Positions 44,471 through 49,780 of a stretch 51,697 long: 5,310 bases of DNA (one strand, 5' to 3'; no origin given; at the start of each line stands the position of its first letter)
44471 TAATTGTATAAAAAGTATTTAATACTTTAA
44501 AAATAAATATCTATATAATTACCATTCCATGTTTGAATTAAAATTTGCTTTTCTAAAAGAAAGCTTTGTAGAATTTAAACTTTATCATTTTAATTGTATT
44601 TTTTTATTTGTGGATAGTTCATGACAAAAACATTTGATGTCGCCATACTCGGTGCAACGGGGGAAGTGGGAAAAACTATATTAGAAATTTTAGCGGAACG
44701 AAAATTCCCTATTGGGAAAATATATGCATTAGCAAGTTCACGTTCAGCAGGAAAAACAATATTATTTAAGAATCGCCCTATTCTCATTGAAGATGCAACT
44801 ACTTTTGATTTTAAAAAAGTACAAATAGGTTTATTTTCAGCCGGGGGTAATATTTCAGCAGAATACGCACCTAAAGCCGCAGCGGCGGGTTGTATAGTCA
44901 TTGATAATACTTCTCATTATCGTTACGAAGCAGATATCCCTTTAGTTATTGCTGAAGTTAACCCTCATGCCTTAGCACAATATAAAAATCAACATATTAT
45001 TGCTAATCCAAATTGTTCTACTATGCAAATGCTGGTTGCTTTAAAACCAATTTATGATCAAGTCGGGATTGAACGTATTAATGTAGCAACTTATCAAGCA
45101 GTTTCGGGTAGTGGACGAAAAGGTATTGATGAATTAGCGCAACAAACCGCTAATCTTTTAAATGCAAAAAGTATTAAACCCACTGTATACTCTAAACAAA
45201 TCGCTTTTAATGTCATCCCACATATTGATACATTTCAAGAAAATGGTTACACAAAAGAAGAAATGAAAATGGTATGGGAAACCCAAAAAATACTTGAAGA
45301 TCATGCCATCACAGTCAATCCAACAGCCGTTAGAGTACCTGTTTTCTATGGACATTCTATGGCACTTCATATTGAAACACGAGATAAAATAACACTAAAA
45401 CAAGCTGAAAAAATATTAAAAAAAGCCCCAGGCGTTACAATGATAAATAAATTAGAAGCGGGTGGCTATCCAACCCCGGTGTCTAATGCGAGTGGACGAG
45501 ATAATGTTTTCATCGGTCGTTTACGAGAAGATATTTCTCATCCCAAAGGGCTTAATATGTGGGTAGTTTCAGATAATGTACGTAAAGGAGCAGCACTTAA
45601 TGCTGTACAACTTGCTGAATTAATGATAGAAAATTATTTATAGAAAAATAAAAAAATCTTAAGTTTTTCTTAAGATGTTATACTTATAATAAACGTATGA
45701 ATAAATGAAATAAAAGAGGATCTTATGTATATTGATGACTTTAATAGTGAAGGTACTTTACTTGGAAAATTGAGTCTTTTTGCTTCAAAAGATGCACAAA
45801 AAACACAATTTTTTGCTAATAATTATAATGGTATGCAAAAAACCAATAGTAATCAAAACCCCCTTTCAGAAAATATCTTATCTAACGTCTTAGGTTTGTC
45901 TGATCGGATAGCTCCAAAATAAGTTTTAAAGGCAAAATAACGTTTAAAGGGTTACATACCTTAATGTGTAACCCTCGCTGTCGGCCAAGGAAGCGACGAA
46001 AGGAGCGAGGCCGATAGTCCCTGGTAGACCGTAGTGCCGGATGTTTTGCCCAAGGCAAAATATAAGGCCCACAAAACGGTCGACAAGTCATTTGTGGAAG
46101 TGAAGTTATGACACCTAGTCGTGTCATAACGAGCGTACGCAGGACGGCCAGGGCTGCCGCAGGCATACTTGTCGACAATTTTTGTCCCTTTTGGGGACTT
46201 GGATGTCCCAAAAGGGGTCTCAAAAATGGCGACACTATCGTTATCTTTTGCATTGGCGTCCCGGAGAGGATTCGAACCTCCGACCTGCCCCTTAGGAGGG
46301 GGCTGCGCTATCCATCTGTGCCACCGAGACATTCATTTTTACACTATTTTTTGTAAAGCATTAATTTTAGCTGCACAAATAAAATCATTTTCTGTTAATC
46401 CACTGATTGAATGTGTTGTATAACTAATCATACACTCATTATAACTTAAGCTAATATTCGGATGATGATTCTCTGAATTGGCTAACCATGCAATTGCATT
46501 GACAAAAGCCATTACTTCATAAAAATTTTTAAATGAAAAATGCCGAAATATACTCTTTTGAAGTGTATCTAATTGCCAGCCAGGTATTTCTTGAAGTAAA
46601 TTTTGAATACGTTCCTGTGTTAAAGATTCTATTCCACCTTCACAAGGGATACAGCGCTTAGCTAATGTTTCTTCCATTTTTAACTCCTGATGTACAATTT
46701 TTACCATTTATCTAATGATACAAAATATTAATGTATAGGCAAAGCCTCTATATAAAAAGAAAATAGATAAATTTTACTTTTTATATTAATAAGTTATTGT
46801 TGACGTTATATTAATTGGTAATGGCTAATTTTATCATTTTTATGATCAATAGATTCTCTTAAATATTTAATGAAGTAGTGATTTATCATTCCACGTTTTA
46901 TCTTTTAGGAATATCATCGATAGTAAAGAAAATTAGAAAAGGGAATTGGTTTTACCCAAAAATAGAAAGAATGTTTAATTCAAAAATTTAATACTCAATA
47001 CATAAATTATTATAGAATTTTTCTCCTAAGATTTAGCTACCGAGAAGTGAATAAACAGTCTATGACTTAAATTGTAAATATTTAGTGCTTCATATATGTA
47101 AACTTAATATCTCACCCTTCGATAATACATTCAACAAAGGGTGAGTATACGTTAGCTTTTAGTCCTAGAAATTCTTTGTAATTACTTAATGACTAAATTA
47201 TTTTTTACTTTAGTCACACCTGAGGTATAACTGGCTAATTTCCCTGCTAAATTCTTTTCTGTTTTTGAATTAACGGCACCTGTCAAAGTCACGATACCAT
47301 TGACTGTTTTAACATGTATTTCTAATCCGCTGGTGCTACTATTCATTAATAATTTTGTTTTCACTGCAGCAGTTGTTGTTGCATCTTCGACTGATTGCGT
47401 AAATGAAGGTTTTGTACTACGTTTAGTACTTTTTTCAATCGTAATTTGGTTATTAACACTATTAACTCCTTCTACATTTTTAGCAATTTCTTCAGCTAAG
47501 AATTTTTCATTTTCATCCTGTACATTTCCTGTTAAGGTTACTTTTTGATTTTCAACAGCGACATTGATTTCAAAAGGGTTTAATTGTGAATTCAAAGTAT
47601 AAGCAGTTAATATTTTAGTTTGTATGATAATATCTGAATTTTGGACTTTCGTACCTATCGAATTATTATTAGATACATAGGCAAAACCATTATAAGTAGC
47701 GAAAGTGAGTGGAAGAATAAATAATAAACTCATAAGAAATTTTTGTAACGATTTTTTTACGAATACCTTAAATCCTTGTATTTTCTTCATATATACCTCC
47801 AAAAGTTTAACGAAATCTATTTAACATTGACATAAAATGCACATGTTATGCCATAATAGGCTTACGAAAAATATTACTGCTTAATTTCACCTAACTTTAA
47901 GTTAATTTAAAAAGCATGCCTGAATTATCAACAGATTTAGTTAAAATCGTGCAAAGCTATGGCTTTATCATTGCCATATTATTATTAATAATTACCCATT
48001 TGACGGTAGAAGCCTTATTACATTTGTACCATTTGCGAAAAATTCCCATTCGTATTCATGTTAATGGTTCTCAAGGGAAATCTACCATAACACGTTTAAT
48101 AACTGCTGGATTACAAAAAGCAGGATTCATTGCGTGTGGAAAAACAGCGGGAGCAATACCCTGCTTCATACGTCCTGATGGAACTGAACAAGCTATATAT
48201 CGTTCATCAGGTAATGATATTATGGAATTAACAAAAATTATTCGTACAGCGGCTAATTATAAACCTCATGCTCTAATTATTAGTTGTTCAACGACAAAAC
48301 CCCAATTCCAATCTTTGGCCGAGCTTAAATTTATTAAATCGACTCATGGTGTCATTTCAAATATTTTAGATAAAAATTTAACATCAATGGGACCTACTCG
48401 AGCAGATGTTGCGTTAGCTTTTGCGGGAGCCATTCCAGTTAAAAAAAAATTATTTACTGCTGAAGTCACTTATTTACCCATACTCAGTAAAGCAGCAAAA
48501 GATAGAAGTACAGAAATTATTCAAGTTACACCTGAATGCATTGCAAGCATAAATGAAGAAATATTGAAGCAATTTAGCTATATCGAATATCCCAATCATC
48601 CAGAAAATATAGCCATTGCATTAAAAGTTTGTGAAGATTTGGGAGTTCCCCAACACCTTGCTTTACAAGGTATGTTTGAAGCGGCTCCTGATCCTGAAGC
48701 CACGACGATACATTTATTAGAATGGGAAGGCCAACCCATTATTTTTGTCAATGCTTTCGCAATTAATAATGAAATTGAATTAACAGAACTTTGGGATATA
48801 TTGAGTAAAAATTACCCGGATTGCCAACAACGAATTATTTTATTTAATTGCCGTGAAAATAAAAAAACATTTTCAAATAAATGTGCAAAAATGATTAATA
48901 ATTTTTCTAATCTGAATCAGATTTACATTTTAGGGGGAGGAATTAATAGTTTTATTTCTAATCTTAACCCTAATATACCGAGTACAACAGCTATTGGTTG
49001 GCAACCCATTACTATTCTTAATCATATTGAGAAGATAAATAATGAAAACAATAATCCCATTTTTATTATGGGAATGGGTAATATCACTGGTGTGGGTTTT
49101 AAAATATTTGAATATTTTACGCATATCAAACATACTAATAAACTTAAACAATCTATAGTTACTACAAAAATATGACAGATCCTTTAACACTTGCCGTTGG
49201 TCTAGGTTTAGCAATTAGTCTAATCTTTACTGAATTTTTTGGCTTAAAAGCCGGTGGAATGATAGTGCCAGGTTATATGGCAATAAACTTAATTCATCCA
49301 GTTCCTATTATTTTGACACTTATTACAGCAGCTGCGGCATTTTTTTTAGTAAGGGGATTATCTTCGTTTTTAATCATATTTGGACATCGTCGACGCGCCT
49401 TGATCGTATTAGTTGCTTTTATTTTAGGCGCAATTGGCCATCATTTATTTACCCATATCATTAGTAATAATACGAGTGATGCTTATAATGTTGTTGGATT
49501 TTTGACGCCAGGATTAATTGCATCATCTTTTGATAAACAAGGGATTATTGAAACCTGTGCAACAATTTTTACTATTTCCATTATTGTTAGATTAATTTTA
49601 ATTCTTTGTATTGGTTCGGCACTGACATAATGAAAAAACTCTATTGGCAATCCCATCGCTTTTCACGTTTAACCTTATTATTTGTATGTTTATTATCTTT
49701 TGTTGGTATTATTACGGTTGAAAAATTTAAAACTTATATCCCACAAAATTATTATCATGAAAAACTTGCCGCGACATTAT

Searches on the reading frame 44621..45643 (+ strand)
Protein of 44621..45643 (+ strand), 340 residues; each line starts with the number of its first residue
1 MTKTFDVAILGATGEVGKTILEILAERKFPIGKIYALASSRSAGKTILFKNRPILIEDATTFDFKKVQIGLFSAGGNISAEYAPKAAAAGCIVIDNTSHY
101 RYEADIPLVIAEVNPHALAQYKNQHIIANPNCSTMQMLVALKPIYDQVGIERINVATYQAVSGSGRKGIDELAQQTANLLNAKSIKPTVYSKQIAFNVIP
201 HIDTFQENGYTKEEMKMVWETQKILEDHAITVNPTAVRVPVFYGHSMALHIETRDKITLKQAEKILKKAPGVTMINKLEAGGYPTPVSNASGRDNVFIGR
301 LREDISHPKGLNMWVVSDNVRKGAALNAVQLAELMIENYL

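Call 91: search_protein_families(library=pfam, proteins=[window:44621-45643:+], max_evalue=0.01)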
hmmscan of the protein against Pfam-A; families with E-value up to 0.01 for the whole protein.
window:44621-45643:+ (340 aa): 3 families
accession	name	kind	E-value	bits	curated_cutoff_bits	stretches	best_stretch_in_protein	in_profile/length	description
PF02774.23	Semialdhyde_dhC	-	1e-63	215.2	26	1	141-322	1-184/184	Semialdehyde dehydrogenase, dimerisation domain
PF01118.30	Semialdhyde_dh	-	5.8e-32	111.1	26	1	7-120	2-120/121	Semialdehyde dehydrogenase, NAD binding domain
PF02800.25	Gp_dh_C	-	0.0043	17.1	24.4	0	222-271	62-111/158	Glyceraldehyde 3-phosphate dehydrogenase, C-terminal domain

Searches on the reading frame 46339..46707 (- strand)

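Call 91: search_protein_families(library=pfam, proteins=[window:46339-46707:-], max_evalue=0.01)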
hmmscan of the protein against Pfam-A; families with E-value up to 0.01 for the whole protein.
window:46339-46707:- (122 aa): 1 family
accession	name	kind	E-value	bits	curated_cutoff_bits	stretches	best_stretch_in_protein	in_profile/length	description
PF01329.24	Pterin_4a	-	1.3e-31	109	26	1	28-118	2-91/91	Pterin 4 alpha carbinolamine dehydratase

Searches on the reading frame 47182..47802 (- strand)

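Call 111: search_protein_families(library=pfam, proteins=[window:47182-47802:-], max_evalue=0.0001)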
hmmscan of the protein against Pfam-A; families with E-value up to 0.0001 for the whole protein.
window:47182-47802:- (206 aa): 1 family
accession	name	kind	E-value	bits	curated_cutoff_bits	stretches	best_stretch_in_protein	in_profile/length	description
PF04972.22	BON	-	3e-35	120.8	27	2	57-123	2-68/69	BON domain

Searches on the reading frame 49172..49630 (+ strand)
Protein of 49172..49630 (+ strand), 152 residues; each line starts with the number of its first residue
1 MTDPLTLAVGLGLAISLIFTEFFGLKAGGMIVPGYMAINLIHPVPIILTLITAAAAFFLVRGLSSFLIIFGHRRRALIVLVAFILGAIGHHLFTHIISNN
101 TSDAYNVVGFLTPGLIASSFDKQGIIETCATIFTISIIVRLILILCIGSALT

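Call 111: search_protein_families(library=pfam, proteins=[window:49172-49630:+], max_evalue=0.0001)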
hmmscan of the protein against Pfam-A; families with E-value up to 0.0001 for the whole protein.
window:49172-49630:+ (152 aa): 1 family
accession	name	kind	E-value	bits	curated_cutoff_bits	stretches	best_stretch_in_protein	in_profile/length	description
PF14102.11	Caps_synth_CapC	-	3.3e-29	102.1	27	1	11-128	1-118/119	Capsule biosynthesis CapC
